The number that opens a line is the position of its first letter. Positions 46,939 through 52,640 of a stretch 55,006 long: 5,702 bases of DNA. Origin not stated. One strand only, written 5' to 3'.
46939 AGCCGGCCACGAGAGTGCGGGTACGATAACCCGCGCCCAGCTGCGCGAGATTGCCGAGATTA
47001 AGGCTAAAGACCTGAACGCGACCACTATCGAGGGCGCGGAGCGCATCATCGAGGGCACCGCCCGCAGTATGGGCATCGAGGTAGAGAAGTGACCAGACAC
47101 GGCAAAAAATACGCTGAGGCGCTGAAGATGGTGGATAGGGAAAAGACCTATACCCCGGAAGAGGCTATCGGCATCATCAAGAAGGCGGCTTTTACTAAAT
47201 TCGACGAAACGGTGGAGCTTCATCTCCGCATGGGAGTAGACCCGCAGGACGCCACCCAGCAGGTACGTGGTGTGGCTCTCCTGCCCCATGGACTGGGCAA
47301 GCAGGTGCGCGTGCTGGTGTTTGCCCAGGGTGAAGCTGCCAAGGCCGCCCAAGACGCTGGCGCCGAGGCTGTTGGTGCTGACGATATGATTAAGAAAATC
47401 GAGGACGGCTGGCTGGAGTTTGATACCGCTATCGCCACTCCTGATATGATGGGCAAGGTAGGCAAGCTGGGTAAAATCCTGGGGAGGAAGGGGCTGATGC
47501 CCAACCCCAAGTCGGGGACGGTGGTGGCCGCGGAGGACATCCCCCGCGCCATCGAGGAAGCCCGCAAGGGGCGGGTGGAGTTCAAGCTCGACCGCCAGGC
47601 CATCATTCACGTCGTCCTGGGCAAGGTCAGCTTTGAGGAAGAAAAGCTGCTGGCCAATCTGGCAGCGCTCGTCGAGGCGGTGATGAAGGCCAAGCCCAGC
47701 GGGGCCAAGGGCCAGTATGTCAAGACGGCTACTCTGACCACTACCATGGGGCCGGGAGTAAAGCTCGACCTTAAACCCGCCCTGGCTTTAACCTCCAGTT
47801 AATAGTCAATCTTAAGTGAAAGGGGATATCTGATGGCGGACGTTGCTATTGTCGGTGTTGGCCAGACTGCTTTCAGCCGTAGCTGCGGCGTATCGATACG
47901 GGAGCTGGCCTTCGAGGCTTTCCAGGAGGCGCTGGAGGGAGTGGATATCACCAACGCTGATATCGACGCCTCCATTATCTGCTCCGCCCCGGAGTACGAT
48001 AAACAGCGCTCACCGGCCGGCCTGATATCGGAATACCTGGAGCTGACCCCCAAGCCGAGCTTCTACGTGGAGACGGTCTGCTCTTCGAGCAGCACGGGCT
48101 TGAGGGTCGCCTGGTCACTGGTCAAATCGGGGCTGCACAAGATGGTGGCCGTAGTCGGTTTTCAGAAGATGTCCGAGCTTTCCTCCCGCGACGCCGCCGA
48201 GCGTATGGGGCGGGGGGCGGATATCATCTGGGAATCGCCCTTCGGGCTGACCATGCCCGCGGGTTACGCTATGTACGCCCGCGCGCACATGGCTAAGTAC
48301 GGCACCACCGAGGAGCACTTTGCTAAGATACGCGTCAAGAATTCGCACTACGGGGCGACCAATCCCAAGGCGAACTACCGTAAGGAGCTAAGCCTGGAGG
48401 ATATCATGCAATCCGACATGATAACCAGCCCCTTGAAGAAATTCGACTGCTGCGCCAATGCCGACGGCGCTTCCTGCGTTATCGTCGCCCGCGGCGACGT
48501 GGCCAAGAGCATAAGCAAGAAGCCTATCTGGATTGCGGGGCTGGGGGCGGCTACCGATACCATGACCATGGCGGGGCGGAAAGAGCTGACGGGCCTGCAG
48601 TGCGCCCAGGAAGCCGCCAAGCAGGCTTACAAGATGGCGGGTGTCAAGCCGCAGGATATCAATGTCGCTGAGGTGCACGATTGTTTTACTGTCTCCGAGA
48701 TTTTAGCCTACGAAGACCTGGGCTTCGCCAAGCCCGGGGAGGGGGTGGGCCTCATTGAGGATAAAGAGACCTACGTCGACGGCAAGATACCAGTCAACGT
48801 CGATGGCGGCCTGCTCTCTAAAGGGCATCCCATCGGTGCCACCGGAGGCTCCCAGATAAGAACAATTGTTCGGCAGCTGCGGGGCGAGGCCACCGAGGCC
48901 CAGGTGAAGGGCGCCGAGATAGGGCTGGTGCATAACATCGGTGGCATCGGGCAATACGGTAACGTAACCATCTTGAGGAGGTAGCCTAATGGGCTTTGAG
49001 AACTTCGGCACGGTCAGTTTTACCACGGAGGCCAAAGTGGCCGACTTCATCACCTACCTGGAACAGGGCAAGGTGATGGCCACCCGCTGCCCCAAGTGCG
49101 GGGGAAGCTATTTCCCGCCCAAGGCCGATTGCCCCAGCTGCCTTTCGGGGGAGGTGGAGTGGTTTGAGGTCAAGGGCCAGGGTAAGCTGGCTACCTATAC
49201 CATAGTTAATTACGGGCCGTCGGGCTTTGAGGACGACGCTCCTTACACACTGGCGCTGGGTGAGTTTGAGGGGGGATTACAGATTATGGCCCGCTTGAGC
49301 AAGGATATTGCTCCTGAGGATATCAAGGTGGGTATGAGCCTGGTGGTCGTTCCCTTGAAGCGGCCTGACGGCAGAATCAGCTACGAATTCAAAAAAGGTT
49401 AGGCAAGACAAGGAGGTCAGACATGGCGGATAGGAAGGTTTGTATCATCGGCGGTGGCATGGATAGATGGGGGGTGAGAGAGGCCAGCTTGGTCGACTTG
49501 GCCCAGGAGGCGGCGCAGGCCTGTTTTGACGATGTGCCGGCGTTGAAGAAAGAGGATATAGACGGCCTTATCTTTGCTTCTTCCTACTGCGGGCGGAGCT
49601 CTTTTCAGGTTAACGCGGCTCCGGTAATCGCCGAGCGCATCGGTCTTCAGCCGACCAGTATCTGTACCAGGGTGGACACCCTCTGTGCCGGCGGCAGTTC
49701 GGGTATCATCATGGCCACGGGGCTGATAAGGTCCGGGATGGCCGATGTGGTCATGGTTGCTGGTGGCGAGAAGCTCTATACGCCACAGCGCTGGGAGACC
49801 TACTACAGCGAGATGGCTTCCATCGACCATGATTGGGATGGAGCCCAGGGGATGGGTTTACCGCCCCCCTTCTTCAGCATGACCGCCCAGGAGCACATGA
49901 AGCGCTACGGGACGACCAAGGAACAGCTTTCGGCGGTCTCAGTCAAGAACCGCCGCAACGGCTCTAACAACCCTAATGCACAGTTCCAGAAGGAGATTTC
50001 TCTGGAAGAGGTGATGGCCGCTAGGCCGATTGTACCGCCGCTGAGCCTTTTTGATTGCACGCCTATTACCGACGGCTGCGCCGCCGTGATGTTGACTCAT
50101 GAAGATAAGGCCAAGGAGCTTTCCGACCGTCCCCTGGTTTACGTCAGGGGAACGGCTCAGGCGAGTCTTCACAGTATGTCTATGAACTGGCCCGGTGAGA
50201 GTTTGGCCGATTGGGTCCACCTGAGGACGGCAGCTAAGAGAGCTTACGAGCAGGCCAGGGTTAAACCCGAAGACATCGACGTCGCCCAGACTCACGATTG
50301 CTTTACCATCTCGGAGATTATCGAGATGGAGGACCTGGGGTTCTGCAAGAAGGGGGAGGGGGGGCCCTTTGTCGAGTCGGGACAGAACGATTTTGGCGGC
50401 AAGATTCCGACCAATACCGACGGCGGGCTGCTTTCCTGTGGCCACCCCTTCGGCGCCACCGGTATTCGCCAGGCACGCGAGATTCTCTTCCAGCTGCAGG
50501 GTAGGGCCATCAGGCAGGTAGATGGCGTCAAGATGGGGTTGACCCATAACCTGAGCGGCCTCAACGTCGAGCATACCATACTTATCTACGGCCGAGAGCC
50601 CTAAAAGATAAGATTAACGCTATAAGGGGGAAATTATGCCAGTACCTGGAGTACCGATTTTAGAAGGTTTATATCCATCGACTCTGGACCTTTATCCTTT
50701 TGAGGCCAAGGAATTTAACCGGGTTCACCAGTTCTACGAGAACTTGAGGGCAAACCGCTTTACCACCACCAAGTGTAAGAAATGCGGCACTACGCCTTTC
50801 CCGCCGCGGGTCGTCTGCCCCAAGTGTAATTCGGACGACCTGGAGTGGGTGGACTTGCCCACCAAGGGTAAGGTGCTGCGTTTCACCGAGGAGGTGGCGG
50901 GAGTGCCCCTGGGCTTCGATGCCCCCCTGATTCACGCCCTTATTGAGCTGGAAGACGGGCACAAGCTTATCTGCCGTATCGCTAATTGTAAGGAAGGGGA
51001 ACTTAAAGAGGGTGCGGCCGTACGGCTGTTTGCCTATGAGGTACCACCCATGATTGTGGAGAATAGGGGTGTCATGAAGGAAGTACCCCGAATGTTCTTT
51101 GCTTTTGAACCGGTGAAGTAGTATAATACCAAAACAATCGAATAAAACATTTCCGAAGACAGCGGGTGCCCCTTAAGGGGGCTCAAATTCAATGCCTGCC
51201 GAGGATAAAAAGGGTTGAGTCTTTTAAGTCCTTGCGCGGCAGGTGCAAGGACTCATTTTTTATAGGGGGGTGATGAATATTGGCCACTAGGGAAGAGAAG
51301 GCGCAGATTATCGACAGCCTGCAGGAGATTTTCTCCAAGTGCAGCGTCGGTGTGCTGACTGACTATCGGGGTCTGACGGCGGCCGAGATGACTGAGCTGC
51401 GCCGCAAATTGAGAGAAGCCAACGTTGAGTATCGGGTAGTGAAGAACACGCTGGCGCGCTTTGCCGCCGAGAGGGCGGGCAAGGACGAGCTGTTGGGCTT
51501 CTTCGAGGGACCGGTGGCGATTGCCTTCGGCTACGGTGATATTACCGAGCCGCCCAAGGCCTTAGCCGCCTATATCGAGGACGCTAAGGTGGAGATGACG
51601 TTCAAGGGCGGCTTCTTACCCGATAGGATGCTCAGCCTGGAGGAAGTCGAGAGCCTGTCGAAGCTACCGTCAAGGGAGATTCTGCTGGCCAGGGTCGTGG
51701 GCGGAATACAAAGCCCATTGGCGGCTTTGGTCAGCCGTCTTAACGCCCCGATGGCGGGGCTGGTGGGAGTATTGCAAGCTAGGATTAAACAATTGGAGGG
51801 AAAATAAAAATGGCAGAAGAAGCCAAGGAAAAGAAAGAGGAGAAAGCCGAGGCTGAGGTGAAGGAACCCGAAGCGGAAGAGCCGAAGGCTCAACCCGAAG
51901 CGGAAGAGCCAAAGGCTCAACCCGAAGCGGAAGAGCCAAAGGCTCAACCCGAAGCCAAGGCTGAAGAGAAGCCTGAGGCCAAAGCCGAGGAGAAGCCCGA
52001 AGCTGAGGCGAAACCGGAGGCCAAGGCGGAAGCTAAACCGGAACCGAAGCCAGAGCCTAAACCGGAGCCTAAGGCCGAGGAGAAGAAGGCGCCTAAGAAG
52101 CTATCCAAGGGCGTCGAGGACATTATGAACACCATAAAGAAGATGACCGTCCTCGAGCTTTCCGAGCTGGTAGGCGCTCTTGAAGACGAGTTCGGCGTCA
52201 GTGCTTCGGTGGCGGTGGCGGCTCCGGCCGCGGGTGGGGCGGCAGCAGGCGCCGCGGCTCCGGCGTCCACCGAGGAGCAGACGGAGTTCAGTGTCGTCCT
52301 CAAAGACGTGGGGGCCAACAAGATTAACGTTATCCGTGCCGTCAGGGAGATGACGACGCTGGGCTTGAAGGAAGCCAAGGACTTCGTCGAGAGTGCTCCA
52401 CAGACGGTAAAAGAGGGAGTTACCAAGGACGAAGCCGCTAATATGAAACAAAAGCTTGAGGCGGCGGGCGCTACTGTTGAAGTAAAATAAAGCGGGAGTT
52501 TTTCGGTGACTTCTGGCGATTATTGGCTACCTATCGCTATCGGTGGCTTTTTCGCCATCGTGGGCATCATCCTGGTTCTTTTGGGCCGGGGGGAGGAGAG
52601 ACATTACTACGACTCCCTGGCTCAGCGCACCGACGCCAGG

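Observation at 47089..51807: Four-gene thiolase/DUF35 cassette inserted into the rplK-rplA / rplJ-rplL ribosomal cluster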

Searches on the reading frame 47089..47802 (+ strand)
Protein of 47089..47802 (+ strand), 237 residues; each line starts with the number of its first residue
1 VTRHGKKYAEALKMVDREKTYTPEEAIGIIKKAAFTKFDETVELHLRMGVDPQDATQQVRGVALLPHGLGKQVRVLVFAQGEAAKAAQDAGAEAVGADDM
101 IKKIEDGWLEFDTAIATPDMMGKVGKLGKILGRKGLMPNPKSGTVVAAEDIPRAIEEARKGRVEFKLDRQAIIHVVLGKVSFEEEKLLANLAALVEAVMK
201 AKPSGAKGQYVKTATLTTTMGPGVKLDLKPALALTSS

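Call 3: search_protein_families(library=pfam, proteins=[window:47089-47802:+])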
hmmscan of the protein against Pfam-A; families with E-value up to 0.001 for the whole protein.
window:47089-47802:+ (237 aa): 1 family
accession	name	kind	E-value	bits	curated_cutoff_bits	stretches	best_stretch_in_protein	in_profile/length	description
PF00687.26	Ribosomal_L1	-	1.3e-64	217.9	32.2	1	31-222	2-198/198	Ribosomal protein L1p/L10e family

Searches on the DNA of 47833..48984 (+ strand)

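Call 28: search_rna_families(sources=[L003, L011, L014, L019, L025, L029, L039, L043, L047, L070, L034], threshold=gathering)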
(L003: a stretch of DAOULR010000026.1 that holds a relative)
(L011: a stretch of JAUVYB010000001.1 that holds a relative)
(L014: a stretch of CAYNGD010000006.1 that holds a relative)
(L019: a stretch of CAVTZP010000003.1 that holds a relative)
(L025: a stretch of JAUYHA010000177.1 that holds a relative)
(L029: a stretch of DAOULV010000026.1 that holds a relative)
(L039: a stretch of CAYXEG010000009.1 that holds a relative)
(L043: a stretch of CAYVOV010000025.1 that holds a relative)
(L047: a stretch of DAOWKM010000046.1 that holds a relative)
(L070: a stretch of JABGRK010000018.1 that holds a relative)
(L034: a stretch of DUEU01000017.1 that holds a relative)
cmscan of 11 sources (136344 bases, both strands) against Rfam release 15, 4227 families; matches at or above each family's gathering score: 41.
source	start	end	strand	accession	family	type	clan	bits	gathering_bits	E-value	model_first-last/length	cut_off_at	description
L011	1595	1857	-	RF00230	T-box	Cis-reg; leader;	-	119.5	93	1.5e-25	1-219/219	no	T-box leader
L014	1866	2157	-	RF00230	T-box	Cis-reg; leader;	-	97.7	93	6.1e-20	1-219/219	no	T-box leader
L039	7581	7736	+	RF00557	L10_leader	Cis-reg; leader;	-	71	44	6e-09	1-138/138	no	Ribosomal protein L10 leader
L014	2540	2612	+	RF00005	tRNA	Gene; tRNA;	CL00001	69.8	29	7.6e-13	1-71/71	no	tRNA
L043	254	326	+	RF00005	tRNA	Gene; tRNA;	CL00001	69.2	29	1.1e-12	1-71/71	no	tRNA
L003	2514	2586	+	RF00005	tRNA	Gene; tRNA;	CL00001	67.9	29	2.6e-12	1-71/71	no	tRNA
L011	2522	2594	+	RF00005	tRNA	Gene; tRNA;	CL00001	67.9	29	2.6e-12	1-71/71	no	tRNA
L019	2507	2579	+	RF00005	tRNA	Gene; tRNA;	CL00001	67.9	29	2.5e-12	1-71/71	no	tRNA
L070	1667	1739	+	RF00005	tRNA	Gene; tRNA;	CL00001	67.3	29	3.6e-12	1-71/71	no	tRNA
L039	2265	2337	+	RF00005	tRNA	Gene; tRNA;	CL00001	66.5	29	6e-12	1-71/71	no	tRNA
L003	2154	2226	+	RF00005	tRNA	Gene; tRNA;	CL00001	66.3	29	7.2e-12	1-71/71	no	tRNA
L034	1185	1257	+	RF00005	tRNA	Gene; tRNA;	CL00001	66.3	29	7.1e-12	1-71/71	no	tRNA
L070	7593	7731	+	RF00557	L10_leader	Cis-reg; leader;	-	65.9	44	6.4e-08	1-138/138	no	Ribosomal protein L10 leader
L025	1876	1948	+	RF00005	tRNA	Gene; tRNA;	CL00001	65.8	29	9.4e-12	1-71/71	no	tRNA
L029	2260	2332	+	RF00005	tRNA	Gene; tRNA;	CL00001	65.7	29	9.9e-12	1-71/71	no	tRNA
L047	5214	5352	+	RF00557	L10_leader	Cis-reg; leader;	-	64.6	44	1.2e-07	1-138/138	no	Ribosomal protein L10 leader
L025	1618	1690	+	RF00005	tRNA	Gene; tRNA;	CL00001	64.2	29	2.7e-11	1-71/71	no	tRNA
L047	139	211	+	RF00005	tRNA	Gene; tRNA;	CL00001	63.4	29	4.3e-11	1-71/71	no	tRNA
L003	1203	1273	+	RF00005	tRNA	Gene; tRNA;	CL00001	63.1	29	5.1e-11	1-71/71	no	tRNA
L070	1486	1558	+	RF00005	tRNA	Gene; tRNA;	CL00001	62.8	29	6.2e-11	1-71/71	no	tRNA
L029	7592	7741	+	RF00557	L10_leader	Cis-reg; leader;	-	62.1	44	3.8e-07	1-138/138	no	Ribosomal protein L10 leader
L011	9322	9450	+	RF00557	L10_leader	Cis-reg; leader;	-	61.6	44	4.8e-07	1-138/138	no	Ribosomal protein L10 leader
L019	10223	10347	+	RF00557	L10_leader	Cis-reg; leader;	-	61.5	44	5e-07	1-138/138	no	Ribosomal protein L10 leader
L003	2287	2359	+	RF00005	tRNA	Gene; tRNA;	CL00001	60.9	29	2.2e-10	1-71/71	no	tRNA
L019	2304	2376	+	RF00005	tRNA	Gene; tRNA;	CL00001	60.6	29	2.6e-10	1-71/71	no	tRNA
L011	2032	2104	+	RF00005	tRNA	Gene; tRNA;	CL00001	60.5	29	2.8e-10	1-71/71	no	tRNA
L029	2006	2078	+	RF00005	tRNA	Gene; tRNA;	CL00001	60.4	29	3e-10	1-71/71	no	tRNA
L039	2011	2083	+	RF00005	tRNA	Gene; tRNA;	CL00001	60.3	29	3.1e-10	1-71/71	no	tRNA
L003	2373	2456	+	RF00005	tRNA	Gene; tRNA;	CL00001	59.6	29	5e-10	1-71/71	no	tRNA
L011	2125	2208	+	RF00005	tRNA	Gene; tRNA;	CL00001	59.5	29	5.1e-10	1-71/71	no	tRNA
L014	2414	2498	+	RF00005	tRNA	Gene; tRNA;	CL00001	59.4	29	5.4e-10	1-71/71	no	tRNA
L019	2393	2477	+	RF00005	tRNA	Gene; tRNA;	CL00001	59.4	29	5.4e-10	1-71/71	no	tRNA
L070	1574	1657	+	RF00005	tRNA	Gene; tRNA;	CL00001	58.7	29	8.6e-10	1-71/71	no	tRNA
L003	9301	9422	+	RF00557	L10_leader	Cis-reg; leader;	-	58.4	44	2.1e-06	1-138/138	no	Ribosomal protein L10 leader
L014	2321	2393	+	RF00005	tRNA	Gene; tRNA;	CL00001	58.4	29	1.1e-09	1-71/71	no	tRNA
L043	5524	5694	+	RF00557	L10_leader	Cis-reg; leader;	-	58.2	44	2.3e-06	1-138/138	no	Ribosomal protein L10 leader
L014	10213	10339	+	RF00557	L10_leader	Cis-reg; leader;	-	57.8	44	2.8e-06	1-138/138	no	Ribosomal protein L10 leader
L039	2115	2199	+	RF00005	tRNA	Gene; tRNA;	CL00001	56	29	4.7e-09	1-71/71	no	tRNA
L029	2109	2193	+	RF00005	tRNA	Gene; tRNA;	CL00001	54.7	29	1.1e-08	1-71/71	no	tRNA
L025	1702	1786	+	RF00005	tRNA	Gene; tRNA;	CL00001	54.2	29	1.5e-08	1-71/71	no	tRNA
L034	8971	9127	+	RF00557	L10_leader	Cis-reg; leader;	-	53.3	44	2.3e-05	1-138/138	no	Ribosomal protein L10 leader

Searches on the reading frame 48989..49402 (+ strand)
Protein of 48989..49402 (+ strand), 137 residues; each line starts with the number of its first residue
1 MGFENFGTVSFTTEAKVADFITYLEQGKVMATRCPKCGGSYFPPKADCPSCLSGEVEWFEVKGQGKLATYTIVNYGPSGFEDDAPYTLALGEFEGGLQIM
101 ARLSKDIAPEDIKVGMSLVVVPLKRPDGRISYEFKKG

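Call 3: search_protein_families(library=pfam, proteins=[window:48989-49402:+])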
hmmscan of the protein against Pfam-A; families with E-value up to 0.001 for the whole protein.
window:48989-49402:+ (137 aa): 2 families
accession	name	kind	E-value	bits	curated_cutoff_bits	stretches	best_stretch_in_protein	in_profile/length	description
PF01796.24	OB_ChsH2_C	-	1.3e-14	54.3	27.1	1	58-120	1-62/65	ChsH2, C-terminal OB-fold domain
PF12172.15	zf-ChsH2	-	8.4e-13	48.3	23.2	1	24-57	4-37/37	ChsH2, rubredoxin-like zinc ribbon domain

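Call 8: search_protein_families(library=ncbifam, proteins=[window:48989-49402:+], max_evalue=0.001)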
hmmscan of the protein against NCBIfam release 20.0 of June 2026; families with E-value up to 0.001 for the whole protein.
window:48989-49402:+ (137 aa): 1 family
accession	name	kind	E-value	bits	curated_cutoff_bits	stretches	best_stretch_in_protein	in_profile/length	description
NF053627.1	BnzsclthlBbsAGT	equivalog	1.8e-07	31.2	250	1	31-136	38-144/145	benzoylsuccinyl-CoA thiolase subunit BbsA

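Call 20: search_solved_structures(query=window:48989-49402:+, max_evalue=0.01, show_alignments=1)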
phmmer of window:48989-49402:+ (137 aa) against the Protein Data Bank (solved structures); distinct sequences matched with E-value up to 0.01: 9.
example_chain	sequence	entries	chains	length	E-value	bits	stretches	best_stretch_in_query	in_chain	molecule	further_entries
6esq_E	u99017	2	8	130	1.9e-17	66.8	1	25-135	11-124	Pfam DUF35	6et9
9myr_B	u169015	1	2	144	5.8e-12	49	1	26-126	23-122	Acyl dehydratase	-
6ok1_B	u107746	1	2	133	7.6e-10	42.2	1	24-121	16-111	ChsH2(DUF35)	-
6htj_A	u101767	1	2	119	2.2e-06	30.9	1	20-99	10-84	Nucleic-acid-binding protein containing a Zn-ribbon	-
3irb_A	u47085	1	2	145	8.7e-06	29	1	17-101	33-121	uncharacterized protein from DUF35 family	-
9vbo_H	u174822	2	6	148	2.5e-05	27.5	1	19-113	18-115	2,4-diacetylphloroglucinol biosynthesis protein PhlB family protein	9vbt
7pxp_A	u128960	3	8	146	5.8e-05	26.3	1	31-136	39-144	Benzoylsuccinyl-CoA thiolase subunit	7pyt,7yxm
9skh_E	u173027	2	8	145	0.00033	23.9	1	26-124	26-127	2,4-diacetylphloroglucinol biosynthesis protein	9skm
5m3k_B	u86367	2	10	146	0.0014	21.9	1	26-122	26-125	2,4-diacetylphloroglucinol biosynthesis protein PhlB | 2,4-diacetylphloroglucinol biosynthesis protein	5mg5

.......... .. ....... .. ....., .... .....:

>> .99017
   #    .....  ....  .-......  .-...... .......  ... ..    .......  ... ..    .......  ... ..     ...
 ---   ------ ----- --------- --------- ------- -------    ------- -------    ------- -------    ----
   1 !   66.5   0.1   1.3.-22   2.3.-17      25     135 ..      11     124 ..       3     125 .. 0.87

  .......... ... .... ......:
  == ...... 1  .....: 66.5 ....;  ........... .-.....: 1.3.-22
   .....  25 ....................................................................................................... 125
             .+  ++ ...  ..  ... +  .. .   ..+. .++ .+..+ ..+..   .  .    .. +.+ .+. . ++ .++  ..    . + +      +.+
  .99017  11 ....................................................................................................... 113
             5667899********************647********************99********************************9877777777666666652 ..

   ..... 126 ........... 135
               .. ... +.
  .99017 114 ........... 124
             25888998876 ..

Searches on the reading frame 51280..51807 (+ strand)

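Call 3: search_protein_families(library=pfam, proteins=[window:51280-51807:+])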
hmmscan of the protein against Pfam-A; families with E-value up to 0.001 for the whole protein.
window:51280-51807:+ (175 aa): 1 family
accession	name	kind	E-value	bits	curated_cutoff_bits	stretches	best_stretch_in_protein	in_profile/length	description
PF00466.25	Ribosomal_L10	-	5.3e-28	97.5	22.8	1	3-98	2-98/100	Ribosomal protein L10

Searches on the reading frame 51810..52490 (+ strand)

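Call 3: search_protein_families(library=pfam, proteins=[window:51810-52490:+])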
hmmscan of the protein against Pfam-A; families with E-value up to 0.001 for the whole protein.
window:51810-52490:+ (226 aa): 2 families
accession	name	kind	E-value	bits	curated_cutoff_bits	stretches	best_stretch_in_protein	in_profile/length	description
PF00542.24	Ribosomal_L12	-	5.7e-30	103.9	25.9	1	160-226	1-67/67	Ribosomal protein L7/L12 C-terminal domain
PF16320.10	Ribosomal_L12_N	-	8.5e-17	61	25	1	103-149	3-48/48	Ribosomal protein L7/L12 dimerisation domain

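Call 8: search_protein_families(library=ncbifam, proteins=[window:51810-52490:+], max_evalue=0.001)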
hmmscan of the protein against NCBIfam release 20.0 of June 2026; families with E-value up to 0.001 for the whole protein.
window:51810-52490:+ (226 aa): 1 family
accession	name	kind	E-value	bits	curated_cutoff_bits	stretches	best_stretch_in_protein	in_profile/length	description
TIGR00855.1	L12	equivalog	1.5e-41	141.7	84.4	1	102-226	6-125/125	50S ribosomal protein L7/L12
